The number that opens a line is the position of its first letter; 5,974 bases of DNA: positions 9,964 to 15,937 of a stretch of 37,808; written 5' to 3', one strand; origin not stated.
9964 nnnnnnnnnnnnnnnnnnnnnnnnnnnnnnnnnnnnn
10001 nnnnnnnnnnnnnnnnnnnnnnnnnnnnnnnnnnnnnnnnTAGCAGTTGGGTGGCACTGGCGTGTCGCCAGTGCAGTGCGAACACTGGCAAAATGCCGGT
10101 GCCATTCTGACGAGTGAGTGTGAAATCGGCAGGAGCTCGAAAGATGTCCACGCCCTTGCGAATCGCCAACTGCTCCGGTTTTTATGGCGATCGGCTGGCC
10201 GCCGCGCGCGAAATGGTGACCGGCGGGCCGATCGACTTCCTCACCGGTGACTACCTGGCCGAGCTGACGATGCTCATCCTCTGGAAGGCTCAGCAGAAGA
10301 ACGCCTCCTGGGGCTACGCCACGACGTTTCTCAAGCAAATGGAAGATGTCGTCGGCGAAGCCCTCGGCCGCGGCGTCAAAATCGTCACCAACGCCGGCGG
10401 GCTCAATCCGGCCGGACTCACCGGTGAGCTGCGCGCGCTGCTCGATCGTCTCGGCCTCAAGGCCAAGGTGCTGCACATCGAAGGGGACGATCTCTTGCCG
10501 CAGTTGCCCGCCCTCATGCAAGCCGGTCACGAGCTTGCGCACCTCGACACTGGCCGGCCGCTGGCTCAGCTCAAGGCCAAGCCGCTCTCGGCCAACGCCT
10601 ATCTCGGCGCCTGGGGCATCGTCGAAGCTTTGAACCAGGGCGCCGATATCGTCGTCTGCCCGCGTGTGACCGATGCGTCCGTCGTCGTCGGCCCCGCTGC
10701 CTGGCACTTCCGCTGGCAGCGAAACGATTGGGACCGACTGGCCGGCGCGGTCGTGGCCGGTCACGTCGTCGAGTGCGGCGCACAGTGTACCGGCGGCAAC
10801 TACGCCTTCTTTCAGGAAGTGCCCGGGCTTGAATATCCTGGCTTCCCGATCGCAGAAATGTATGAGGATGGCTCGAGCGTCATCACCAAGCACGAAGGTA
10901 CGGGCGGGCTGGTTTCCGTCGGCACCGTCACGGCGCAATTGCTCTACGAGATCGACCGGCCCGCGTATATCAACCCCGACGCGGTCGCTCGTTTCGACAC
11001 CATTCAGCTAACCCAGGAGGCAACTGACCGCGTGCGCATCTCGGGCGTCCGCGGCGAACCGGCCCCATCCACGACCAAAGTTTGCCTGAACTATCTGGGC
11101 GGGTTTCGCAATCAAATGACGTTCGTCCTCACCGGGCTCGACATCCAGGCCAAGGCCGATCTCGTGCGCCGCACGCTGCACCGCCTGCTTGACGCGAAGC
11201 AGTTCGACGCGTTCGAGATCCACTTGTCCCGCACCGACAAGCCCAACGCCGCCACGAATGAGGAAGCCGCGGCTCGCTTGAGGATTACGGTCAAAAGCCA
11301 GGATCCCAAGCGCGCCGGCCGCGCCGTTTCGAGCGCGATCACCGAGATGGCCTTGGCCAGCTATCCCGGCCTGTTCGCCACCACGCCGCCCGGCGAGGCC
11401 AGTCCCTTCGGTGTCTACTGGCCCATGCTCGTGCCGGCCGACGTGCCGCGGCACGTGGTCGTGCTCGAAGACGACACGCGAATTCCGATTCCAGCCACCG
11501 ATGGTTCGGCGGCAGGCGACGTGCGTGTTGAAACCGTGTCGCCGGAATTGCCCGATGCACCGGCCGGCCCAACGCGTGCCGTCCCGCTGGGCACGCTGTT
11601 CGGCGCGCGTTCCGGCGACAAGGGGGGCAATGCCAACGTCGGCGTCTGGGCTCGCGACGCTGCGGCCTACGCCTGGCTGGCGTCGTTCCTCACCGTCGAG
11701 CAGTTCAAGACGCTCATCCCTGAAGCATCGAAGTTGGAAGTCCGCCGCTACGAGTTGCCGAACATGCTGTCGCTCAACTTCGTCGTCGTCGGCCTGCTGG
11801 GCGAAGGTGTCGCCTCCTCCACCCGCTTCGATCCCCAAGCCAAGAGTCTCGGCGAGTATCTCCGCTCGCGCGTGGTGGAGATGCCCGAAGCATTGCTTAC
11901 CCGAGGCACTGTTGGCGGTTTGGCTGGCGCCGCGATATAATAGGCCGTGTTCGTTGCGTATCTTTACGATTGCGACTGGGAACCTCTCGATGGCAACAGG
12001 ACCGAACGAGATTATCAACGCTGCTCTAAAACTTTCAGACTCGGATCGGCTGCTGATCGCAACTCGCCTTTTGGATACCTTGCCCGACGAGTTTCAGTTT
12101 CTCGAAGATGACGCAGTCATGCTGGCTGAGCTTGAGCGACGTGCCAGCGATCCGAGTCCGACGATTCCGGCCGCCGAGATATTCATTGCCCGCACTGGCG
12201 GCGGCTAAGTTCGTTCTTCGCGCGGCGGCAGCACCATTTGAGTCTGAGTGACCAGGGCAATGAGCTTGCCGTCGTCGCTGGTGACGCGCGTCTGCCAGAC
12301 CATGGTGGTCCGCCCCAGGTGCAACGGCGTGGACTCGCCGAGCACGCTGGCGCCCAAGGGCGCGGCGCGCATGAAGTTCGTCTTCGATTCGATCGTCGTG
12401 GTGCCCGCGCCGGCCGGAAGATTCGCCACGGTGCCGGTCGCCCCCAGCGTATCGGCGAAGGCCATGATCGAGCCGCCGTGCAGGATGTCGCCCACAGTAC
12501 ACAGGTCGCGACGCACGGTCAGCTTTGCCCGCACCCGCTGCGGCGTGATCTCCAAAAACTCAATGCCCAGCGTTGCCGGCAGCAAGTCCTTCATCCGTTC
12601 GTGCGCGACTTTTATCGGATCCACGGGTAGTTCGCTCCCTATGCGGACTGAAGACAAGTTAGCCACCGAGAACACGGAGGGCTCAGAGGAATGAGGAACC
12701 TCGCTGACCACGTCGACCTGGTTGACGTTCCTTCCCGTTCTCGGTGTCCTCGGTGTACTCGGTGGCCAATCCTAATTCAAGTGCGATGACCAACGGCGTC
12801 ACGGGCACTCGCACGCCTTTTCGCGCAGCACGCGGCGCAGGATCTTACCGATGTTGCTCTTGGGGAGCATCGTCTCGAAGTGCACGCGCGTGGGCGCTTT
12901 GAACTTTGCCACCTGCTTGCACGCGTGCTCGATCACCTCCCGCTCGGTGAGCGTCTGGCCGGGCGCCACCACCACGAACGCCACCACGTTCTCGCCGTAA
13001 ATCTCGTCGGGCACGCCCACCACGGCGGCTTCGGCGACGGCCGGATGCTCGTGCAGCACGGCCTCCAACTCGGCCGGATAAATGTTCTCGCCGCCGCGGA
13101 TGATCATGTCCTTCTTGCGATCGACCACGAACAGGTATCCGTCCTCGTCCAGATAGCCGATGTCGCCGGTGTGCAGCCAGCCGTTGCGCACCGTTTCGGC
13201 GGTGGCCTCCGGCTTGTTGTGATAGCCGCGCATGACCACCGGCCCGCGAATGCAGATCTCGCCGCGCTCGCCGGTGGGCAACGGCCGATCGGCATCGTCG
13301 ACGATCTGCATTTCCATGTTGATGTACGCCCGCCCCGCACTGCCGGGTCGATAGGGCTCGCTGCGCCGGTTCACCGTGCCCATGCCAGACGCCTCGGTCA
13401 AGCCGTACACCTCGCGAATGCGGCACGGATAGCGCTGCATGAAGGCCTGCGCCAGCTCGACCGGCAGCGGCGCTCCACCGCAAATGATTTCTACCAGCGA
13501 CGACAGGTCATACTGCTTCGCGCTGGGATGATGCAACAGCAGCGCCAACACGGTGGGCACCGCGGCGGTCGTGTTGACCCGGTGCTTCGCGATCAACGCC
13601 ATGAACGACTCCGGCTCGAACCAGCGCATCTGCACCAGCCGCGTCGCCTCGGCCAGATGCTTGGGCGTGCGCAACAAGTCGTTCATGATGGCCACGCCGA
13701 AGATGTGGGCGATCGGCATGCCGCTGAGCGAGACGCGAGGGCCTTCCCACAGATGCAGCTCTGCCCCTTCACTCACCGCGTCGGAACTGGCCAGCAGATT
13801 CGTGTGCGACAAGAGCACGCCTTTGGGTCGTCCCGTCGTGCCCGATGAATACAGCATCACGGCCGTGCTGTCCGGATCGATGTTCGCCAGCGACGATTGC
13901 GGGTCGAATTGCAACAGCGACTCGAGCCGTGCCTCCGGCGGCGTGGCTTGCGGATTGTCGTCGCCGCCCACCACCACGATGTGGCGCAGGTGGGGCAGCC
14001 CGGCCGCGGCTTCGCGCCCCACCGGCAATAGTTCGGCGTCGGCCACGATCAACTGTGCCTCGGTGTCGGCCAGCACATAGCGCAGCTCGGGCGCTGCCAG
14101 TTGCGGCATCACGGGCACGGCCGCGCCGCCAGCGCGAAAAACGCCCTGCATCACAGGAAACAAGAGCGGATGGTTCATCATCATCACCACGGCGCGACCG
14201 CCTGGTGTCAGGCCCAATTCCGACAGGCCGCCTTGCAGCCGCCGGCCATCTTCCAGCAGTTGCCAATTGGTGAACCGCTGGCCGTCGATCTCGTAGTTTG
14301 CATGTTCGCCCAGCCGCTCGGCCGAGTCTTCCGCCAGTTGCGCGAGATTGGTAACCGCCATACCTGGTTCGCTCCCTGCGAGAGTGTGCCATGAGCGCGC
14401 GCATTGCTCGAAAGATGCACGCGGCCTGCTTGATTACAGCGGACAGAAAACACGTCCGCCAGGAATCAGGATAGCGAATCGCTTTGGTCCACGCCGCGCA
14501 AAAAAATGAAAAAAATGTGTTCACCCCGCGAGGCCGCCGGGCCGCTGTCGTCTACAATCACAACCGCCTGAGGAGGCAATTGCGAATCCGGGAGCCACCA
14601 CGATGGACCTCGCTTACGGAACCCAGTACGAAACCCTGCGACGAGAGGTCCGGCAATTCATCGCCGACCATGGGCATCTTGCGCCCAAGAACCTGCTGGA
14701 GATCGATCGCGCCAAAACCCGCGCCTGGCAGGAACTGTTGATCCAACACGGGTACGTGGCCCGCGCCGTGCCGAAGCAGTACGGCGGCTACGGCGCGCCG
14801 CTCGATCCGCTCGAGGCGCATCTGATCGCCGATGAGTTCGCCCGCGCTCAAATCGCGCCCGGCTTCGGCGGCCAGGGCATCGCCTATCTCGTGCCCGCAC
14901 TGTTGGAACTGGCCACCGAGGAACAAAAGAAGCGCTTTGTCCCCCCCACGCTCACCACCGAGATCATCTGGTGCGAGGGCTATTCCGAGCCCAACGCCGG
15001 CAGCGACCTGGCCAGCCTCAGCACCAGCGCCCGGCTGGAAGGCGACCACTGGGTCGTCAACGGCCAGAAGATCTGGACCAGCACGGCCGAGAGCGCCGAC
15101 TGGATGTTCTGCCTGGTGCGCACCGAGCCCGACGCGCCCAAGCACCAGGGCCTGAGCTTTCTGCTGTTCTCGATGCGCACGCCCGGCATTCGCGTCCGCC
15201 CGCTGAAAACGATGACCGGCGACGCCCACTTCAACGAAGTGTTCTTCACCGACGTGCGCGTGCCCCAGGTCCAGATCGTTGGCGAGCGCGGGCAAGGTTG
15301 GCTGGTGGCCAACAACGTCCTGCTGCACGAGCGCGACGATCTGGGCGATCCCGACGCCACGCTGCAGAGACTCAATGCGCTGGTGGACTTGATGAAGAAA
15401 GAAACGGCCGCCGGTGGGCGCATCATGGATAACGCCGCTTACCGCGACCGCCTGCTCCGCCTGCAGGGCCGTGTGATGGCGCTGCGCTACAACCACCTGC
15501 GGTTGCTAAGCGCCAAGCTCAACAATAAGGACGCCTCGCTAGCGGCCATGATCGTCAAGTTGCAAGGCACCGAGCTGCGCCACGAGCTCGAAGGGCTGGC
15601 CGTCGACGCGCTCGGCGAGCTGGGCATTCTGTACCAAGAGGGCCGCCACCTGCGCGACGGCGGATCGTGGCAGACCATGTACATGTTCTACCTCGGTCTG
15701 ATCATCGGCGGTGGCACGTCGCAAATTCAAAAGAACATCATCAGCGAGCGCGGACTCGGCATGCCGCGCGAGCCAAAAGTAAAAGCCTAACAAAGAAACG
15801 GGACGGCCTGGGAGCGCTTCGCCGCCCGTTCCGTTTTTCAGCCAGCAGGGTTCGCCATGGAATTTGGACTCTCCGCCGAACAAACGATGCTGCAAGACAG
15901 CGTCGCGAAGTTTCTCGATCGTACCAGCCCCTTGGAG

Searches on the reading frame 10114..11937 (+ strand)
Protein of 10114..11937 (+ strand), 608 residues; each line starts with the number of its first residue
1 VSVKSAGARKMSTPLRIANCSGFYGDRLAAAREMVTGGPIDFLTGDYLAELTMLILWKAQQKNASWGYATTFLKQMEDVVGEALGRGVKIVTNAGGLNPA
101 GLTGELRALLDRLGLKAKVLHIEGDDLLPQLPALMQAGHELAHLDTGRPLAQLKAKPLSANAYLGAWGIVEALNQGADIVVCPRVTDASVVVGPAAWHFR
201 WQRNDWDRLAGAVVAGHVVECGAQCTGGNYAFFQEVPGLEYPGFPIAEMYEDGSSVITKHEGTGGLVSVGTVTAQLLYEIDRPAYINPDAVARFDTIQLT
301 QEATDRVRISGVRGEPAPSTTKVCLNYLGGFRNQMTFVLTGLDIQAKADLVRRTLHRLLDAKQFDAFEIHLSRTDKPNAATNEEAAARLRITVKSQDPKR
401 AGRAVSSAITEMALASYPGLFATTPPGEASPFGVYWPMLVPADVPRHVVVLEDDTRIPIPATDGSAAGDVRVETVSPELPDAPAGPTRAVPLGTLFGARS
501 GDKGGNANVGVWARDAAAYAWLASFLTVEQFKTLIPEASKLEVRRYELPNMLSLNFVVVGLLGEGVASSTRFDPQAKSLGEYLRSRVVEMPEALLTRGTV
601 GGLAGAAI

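Call 10: search_protein_families(library=pfam, proteins=[window:10114-11937:+], max_evalue=0.001)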
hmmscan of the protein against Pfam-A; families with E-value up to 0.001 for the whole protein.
window:10114-11937:+ (608 aa): 2 families
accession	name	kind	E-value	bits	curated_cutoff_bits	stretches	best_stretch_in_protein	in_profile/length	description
PF07287.17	AtuA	-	6.6e-166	552.9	22.8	1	15-449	1-435/437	Acyclic terpene utilisation family protein AtuA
PF23544.1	AtuA_ferredoxin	-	5.3e-19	69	27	1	491-586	2-110/113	AtuA ferredoxin-like domain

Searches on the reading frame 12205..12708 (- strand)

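Call 10: search_protein_families(library=pfam, proteins=[window:12205-12708:-], max_evalue=0.001)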
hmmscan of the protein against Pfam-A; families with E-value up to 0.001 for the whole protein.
window:12205-12708:- (167 aa): 2 families
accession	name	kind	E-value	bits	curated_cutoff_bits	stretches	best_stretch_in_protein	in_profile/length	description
PF03061.28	4HBT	-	1.5e-15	57.7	20.6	1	75-150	3-78/79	Thioesterase superfamily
PF13622.12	4HBT_3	-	8.1e-06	26.4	24.3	1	68-154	4-79/83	Acyl-CoA thioesterase N-terminal domain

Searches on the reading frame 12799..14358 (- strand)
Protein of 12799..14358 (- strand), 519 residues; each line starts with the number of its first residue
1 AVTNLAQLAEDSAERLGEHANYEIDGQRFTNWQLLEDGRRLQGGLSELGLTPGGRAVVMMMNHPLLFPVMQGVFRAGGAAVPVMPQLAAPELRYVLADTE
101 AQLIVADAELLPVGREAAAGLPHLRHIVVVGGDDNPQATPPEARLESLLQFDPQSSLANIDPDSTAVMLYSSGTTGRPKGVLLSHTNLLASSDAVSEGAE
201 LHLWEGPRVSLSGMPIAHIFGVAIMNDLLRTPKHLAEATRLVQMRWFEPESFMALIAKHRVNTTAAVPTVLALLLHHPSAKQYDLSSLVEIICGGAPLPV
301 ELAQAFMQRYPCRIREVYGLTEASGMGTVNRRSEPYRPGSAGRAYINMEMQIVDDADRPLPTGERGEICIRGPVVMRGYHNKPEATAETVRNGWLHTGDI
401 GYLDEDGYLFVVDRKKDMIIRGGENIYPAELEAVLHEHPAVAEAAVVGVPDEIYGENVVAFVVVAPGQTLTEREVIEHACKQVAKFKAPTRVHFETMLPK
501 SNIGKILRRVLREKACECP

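Call 10: search_protein_families(library=pfam, proteins=[window:12799-14358:-], max_evalue=0.001)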
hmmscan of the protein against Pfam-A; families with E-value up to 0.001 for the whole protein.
window:12799-14358:- (519 aa): 2 families
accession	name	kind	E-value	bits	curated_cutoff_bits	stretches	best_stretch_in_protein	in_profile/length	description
PF00501.34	AMP-binding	-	7e-80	269.1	29.9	1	10-380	2-384/384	AMP-binding enzyme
PF13193.12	AMP-binding_C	-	3.7e-21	76.3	24.5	1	430-505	1-76/76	AMP-binding enzyme C-terminal domain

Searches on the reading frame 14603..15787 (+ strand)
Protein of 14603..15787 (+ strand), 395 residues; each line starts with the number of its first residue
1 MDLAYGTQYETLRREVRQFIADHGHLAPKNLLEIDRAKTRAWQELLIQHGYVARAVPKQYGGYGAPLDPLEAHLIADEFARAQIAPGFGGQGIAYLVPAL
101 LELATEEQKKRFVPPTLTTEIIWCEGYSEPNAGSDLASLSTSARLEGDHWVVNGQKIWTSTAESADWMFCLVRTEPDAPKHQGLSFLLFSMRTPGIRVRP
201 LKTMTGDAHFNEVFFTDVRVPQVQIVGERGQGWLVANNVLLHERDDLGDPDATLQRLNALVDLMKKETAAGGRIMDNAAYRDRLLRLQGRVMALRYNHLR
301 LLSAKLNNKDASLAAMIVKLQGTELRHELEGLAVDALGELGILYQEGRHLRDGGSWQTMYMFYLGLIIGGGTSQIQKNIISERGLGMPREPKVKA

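Call 10: search_protein_families(library=pfam, proteins=[window:14603-15787:+], max_evalue=0.001)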
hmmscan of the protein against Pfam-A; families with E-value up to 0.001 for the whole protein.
window:14603-15787:+ (395 aa): 3 families
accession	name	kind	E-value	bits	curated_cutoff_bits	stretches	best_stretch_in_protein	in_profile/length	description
PF02770.24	Acyl-CoA_dh_M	-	5.9e-21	74.9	33.3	1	124-218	1-97/97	Acyl-CoA dehydrogenase, middle domain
PF00441.29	Acyl-CoA_dh_1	-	6.5e-17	62.5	22.4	1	230-384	1-149/150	Acyl-CoA dehydrogenase, C-terminal domain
PF02771.21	Acyl-CoA_dh_N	-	2.7e-13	50.7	22.9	1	10-119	5-112/113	Acyl-CoA dehydrogenase, N-terminal domain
